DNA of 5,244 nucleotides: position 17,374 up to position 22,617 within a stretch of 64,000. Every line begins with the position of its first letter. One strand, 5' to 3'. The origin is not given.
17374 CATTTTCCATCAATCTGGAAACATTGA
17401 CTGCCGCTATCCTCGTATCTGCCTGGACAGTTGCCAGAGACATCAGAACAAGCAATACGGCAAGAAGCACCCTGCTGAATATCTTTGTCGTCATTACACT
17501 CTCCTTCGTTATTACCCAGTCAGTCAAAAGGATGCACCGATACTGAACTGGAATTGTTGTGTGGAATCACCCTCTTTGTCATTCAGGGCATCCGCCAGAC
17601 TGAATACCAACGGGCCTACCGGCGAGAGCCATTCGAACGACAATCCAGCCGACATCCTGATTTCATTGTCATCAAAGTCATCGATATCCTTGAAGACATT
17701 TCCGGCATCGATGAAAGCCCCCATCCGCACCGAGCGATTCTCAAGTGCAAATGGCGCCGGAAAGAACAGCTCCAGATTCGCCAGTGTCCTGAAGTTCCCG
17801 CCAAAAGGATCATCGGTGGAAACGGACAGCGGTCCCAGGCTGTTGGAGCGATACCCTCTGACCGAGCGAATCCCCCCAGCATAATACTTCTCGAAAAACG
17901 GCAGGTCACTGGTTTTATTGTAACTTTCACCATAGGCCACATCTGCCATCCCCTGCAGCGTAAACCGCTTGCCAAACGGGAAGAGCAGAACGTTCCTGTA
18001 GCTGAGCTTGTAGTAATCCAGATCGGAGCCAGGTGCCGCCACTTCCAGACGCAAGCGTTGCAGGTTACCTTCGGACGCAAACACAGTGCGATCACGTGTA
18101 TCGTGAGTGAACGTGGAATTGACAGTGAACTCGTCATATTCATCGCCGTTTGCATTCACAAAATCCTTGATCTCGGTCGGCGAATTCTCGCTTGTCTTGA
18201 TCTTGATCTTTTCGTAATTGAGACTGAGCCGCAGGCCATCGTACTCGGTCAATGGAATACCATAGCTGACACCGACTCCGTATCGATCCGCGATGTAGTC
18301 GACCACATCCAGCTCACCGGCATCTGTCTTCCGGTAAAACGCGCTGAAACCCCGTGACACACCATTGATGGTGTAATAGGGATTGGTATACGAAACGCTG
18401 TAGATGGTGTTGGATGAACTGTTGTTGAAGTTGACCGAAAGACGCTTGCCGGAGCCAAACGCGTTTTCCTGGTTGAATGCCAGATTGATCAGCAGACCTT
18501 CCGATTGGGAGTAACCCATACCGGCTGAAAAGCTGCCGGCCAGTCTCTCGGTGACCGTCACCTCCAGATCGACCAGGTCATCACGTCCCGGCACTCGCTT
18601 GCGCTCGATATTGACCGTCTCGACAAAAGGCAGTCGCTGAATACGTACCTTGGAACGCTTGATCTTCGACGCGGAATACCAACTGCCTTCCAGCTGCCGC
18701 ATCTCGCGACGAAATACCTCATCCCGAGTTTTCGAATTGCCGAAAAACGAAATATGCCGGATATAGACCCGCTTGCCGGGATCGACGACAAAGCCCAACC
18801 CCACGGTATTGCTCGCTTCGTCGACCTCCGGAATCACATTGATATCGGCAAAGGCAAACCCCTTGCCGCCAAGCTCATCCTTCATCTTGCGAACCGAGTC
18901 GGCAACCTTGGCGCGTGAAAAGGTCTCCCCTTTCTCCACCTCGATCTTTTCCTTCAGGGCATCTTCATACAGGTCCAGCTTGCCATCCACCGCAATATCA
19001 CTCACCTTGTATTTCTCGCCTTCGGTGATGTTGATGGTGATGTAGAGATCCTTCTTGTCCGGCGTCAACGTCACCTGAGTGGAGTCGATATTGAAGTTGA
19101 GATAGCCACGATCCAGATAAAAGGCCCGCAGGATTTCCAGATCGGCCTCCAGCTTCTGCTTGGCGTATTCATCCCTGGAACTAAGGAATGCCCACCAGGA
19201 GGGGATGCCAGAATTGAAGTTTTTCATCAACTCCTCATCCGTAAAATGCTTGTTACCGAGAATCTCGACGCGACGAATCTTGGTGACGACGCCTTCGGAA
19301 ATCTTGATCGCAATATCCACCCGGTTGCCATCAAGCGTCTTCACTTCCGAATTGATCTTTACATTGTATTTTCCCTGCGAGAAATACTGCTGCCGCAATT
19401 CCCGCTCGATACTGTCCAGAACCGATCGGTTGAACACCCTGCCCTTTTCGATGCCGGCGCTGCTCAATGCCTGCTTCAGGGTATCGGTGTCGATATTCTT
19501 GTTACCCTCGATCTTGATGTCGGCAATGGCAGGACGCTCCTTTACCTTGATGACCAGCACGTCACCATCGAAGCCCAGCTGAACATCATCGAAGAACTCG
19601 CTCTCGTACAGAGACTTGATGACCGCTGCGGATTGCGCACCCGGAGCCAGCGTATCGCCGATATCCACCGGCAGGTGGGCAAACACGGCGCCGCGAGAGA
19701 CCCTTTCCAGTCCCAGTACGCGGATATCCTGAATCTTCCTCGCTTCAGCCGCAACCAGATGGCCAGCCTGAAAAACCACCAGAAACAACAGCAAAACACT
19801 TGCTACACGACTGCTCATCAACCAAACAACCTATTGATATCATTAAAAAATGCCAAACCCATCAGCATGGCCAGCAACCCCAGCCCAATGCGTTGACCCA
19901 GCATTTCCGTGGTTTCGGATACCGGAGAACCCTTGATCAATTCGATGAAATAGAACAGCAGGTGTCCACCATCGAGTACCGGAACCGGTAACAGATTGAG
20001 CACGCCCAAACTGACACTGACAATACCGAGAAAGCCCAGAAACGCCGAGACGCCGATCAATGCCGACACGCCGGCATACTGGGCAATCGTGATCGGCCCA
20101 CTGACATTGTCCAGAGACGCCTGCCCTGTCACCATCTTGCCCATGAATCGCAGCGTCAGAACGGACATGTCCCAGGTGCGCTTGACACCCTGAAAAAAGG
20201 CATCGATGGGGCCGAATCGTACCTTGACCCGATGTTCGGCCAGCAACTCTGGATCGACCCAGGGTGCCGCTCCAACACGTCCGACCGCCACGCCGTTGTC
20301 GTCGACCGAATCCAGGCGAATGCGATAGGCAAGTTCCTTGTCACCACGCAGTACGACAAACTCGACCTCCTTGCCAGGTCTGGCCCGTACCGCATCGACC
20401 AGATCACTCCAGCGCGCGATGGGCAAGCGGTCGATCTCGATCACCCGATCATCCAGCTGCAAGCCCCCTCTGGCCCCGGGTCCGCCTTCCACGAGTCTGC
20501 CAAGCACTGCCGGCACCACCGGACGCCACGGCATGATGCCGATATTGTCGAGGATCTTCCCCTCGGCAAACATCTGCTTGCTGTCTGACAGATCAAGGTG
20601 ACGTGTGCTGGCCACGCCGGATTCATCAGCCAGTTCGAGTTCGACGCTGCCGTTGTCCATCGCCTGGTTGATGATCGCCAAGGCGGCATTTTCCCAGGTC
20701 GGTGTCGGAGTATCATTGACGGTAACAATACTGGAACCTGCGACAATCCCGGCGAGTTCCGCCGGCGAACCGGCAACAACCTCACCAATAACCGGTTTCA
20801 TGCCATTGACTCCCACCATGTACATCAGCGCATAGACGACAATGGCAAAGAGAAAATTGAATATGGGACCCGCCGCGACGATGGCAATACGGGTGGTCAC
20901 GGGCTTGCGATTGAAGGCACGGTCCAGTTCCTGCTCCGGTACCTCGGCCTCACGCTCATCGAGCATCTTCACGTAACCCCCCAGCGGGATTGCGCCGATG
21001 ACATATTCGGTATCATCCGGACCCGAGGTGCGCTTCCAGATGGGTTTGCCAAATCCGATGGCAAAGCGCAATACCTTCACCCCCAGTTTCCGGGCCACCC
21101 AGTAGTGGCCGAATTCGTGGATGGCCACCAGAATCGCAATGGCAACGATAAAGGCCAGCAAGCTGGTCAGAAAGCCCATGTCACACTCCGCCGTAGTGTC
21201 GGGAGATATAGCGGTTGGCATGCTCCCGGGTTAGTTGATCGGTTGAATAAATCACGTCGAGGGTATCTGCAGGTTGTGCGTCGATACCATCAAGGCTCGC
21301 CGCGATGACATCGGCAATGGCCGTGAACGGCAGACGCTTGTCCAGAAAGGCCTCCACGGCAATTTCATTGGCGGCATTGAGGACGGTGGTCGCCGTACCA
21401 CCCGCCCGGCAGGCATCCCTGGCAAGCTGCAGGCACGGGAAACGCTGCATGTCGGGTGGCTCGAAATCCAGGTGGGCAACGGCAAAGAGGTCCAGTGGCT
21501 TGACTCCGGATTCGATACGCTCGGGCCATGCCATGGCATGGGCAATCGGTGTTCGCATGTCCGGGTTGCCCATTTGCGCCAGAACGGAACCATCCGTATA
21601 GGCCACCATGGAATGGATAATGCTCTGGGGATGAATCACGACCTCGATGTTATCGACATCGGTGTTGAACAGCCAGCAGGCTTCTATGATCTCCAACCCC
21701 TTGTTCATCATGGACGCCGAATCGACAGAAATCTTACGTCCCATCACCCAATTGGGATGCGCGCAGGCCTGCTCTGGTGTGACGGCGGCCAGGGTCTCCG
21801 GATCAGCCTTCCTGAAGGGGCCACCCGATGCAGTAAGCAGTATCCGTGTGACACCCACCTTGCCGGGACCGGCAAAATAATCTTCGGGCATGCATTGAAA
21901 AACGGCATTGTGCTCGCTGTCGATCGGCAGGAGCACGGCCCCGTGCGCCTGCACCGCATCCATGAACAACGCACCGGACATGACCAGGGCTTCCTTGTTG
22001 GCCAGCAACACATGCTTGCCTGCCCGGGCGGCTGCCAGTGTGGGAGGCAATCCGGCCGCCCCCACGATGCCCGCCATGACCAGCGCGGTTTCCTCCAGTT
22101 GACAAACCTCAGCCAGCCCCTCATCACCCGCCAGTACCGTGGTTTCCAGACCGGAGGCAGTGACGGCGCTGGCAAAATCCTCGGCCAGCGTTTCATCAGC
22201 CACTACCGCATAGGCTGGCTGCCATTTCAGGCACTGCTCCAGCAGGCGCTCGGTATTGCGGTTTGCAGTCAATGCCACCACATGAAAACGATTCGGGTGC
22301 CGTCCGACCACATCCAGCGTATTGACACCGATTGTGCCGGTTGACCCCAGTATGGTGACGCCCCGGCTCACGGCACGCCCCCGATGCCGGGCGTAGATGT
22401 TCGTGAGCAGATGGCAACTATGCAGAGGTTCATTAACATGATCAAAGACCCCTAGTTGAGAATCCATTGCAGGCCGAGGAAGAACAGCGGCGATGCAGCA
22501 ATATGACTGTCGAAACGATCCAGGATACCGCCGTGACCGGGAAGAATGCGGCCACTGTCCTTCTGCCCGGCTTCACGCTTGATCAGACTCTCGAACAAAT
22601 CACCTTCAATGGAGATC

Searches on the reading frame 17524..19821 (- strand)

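Call 50: search_protein_families(library=pfam, proteins=[window:17524-19821:-], max_evalue=1e-8)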
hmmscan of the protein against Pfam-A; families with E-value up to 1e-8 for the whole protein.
window:17524-19821:- (765 aa): 3 families
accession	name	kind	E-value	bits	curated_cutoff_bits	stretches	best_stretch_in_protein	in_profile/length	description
PF01103.29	Omp85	-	2.5e-71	241.3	24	1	453-765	1-325/325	Omp85 superfamily domain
PF07244.20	POTRA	-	1.4e-60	202.4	21.3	4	181-268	2-79/79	Surface antigen variable number repeat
PF08478.15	POTRA_1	-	2.9e-10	40.7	23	0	354-426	3-69/69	POTRA domain, FtsQ-type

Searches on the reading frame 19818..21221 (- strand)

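Call 50: search_protein_families(library=pfam, proteins=[window:19818-21221:-], max_evalue=1e-8)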
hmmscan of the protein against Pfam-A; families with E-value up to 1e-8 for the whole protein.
window:19818-21221:- (467 aa): 4 families
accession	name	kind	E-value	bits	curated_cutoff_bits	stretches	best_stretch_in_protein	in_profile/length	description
PF02163.28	Peptidase_M50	-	2.5e-71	240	27.2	1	23-452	1-220/221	Peptidase family M50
PF17820.7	PDZ_6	-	3e-15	56.1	27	0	244-292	6-54/54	PDZ domain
PF00595.29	PDZ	-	3e-10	40.8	23.2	0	141-195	25-78/81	PDZ domain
PF13180.12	PDZ_2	-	4.5e-09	36.9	27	0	244-302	20-79/80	PDZ domain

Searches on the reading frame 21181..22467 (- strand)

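Call 50: search_protein_families(library=pfam, proteins=[window:21181-22467:-], max_evalue=1e-8)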
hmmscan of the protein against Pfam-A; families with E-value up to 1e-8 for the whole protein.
window:21181-22467:- (428 aa): 3 families
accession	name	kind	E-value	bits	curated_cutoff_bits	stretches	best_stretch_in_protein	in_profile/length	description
PF02670.22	DXP_reductoisom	-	1.1e-44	152.7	21.7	1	37-165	1-129/129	1-deoxy-D-xylulose 5-phosphate reductoisomerase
PF13288.12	DXPR_C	-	6.3e-42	142.9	27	1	299-415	1-114/115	DXP reductoisomerase C-terminal domain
PF08436.17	DXP_redisom_C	-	5.6e-37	126.2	26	1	179-267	1-84/84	1-deoxy-D-xylulose 5-phosphate reductoisomerase C-terminal domain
